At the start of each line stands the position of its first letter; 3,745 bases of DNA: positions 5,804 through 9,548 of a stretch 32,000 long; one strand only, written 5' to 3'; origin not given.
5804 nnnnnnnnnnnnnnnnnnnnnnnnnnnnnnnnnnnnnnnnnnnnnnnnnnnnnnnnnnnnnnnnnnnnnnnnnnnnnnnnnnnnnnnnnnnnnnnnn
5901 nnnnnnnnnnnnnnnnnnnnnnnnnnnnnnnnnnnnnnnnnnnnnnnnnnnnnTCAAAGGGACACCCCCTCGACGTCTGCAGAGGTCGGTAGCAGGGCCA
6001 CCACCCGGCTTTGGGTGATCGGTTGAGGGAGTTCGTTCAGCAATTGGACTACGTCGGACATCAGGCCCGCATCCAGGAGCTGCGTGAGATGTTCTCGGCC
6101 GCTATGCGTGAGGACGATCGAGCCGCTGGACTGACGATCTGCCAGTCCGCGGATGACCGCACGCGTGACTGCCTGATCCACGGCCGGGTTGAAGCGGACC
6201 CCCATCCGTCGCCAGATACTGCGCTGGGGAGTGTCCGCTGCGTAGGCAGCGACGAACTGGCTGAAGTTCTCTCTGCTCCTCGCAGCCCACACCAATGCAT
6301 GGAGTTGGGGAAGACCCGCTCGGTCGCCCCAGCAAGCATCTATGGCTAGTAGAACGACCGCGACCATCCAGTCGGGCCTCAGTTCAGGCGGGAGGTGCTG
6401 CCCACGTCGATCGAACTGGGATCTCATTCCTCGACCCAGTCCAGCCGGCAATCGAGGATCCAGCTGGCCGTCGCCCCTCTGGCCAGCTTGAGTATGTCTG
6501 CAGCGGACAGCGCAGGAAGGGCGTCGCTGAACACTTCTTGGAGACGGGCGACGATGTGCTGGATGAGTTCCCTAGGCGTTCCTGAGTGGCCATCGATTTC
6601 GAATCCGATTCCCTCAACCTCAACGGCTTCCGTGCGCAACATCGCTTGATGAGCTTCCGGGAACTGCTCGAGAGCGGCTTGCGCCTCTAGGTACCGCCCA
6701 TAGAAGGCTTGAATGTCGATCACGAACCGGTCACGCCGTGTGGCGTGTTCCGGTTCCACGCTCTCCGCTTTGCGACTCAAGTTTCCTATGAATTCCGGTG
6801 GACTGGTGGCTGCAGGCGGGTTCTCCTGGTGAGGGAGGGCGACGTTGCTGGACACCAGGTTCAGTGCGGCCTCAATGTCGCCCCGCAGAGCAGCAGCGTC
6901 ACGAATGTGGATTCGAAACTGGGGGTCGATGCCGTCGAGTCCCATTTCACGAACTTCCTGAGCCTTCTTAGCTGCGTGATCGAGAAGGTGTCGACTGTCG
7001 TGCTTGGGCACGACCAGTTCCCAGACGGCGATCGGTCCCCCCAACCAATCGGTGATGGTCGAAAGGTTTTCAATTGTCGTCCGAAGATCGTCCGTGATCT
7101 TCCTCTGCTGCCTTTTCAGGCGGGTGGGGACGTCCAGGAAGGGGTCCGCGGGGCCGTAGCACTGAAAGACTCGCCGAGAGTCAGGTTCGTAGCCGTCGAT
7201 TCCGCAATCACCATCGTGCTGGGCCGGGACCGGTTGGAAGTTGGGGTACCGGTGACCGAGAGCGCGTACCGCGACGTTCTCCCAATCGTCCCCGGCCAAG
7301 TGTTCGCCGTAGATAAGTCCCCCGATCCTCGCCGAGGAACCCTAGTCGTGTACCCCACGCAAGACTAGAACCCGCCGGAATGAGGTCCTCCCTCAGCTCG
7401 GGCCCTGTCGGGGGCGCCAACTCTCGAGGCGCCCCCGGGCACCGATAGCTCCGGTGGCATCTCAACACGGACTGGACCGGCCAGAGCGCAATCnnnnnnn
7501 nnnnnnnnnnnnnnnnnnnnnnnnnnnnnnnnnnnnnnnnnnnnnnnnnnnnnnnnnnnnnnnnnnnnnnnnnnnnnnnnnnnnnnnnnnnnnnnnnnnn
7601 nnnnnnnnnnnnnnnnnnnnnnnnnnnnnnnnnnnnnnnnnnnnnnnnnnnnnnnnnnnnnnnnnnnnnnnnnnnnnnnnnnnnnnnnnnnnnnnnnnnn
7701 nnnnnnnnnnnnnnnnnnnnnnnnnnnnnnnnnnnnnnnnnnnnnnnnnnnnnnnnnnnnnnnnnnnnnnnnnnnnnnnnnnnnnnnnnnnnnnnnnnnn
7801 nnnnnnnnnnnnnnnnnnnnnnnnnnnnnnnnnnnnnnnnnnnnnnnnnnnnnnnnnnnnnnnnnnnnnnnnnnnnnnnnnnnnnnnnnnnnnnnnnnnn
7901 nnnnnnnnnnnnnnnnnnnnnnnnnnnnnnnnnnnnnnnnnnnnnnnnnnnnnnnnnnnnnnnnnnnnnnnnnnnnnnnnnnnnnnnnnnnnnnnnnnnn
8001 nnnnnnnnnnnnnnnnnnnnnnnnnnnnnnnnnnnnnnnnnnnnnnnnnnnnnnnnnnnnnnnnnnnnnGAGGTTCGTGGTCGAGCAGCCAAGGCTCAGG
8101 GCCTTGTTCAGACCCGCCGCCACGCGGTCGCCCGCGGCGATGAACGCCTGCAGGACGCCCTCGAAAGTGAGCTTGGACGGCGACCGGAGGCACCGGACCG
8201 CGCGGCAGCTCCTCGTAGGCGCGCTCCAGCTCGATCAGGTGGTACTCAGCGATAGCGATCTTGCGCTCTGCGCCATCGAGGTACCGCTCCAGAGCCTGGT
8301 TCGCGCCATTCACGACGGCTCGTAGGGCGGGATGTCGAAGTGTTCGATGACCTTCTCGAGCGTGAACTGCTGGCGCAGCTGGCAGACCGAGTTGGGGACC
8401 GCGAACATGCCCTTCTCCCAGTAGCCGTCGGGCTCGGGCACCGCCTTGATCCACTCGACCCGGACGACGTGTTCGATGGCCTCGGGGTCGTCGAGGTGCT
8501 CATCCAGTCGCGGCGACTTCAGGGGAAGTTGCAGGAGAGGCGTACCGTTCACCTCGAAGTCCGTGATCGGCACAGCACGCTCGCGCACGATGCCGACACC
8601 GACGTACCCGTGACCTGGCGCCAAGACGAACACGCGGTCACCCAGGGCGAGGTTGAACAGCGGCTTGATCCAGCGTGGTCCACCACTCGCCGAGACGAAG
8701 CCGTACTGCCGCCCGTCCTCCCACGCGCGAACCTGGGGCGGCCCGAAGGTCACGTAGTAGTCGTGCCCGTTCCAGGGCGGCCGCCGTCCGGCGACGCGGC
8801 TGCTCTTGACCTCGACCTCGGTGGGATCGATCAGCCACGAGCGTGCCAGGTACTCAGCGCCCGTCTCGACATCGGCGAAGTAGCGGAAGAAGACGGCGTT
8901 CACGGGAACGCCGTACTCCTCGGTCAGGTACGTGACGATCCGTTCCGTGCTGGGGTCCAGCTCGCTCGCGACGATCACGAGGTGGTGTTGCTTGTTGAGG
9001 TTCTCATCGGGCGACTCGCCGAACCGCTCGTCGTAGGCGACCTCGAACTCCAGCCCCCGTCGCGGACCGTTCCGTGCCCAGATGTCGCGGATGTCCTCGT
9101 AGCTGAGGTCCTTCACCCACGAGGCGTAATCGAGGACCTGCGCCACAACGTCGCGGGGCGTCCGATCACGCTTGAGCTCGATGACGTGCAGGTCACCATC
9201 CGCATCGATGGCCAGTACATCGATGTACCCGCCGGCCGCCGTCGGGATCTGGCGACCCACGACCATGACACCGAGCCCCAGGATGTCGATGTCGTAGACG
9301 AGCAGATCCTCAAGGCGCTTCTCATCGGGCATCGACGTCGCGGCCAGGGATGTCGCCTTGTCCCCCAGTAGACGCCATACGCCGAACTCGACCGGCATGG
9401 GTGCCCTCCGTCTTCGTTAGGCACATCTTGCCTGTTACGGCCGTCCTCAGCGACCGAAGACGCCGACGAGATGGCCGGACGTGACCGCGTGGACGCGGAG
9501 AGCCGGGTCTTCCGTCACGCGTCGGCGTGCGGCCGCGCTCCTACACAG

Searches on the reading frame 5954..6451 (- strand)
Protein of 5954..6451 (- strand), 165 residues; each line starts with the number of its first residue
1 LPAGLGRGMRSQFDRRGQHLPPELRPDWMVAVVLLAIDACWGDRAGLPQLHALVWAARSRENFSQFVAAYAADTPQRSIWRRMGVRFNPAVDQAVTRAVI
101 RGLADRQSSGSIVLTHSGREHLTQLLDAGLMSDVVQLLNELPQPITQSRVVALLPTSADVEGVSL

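Call 8: search_protein_families(library=pfam, proteins=[window:5954-6451:-])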
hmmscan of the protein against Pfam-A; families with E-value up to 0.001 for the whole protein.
window:5954-6451:- (165 aa): 0 families

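Call 32: search_protein_families(library=padloc, proteins=[window:5954-6451:-], max_evalue=0.01)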
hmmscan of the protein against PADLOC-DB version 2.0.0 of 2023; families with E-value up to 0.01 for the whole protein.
window:5954-6451:- (165 aa): 1 family
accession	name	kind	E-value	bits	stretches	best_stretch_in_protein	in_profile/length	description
PDLC03871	LmuC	-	1.4e-11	42.7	1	16-125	5-112/156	-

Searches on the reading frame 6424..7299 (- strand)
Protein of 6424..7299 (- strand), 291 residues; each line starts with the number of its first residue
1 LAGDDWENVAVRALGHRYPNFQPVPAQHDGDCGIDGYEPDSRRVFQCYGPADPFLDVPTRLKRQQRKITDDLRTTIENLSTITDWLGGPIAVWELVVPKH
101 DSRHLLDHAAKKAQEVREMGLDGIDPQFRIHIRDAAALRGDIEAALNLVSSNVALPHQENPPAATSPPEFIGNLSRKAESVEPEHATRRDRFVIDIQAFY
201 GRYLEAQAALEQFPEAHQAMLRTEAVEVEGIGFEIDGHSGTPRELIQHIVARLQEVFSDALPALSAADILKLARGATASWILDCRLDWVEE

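Call 8: search_protein_families(library=pfam, proteins=[window:6424-7299:-])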
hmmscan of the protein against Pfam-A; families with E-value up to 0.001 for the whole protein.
window:6424-7299:- (291 aa): 0 families

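Call 32: search_protein_families(library=padloc, proteins=[window:6424-7299:-], max_evalue=0.01)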
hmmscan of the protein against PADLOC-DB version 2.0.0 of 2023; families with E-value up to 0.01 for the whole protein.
window:6424-7299:- (291 aa): 1 family
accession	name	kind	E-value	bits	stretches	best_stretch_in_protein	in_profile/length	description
PDLC03852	LmuA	-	1e-14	53.3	1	2-216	19-263/336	-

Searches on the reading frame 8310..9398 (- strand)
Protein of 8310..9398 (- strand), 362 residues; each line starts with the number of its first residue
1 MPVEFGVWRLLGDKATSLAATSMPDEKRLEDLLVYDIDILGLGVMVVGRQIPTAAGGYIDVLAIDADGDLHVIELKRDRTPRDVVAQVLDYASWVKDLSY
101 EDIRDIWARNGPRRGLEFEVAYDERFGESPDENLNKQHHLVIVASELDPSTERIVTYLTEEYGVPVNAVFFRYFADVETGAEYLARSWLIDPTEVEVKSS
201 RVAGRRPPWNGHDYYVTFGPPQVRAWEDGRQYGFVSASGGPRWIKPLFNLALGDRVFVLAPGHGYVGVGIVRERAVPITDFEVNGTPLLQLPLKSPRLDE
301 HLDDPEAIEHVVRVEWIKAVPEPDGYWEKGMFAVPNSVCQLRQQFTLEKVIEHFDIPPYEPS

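Call 8: search_protein_families(library=pfam, proteins=[window:8310-9398:-])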
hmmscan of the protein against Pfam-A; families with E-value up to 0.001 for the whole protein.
window:8310-9398:- (362 aa): 1 family
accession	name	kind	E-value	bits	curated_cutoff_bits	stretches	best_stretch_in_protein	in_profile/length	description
PF01939.22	NucS_C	-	1.9e-07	31.5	24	1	26-104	2-80/124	Endonuclease NucS C-terminal domain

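Call 32: search_protein_families(library=padloc, proteins=[window:8310-9398:-], max_evalue=0.01)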
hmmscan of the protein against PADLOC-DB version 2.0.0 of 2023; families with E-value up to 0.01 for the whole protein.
window:8310-9398:- (362 aa): 9 families
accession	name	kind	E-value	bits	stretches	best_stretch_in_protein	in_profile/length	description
PDLC04916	PDC-S11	-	1e-134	447.1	1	1-356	1-356/358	-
PDLC04915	PDC-S11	-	1.8e-84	282.2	1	1-356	1-373/379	-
PDLC04944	PDC-S18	-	6.3e-14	50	1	8-175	6-155/307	-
PDLC04913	PDC-S11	-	2e-13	48.2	1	59-109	62-112/375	-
PDLC04910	PDC-S11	-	3.6e-12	44.2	1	58-160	60-168/359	-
PDLC04909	PDC-S11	-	4.4e-10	37.7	1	14-159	15-167/347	-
PDLC04824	PDC-S02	-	2.4e-09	34.8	1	38-98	203-263/308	-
PDLC04799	PDC-S02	-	3e-07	27.9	1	21-97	177-262/308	-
PDLC04946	PDC-S18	-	7.1e-07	26.5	1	7-97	23-113/365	-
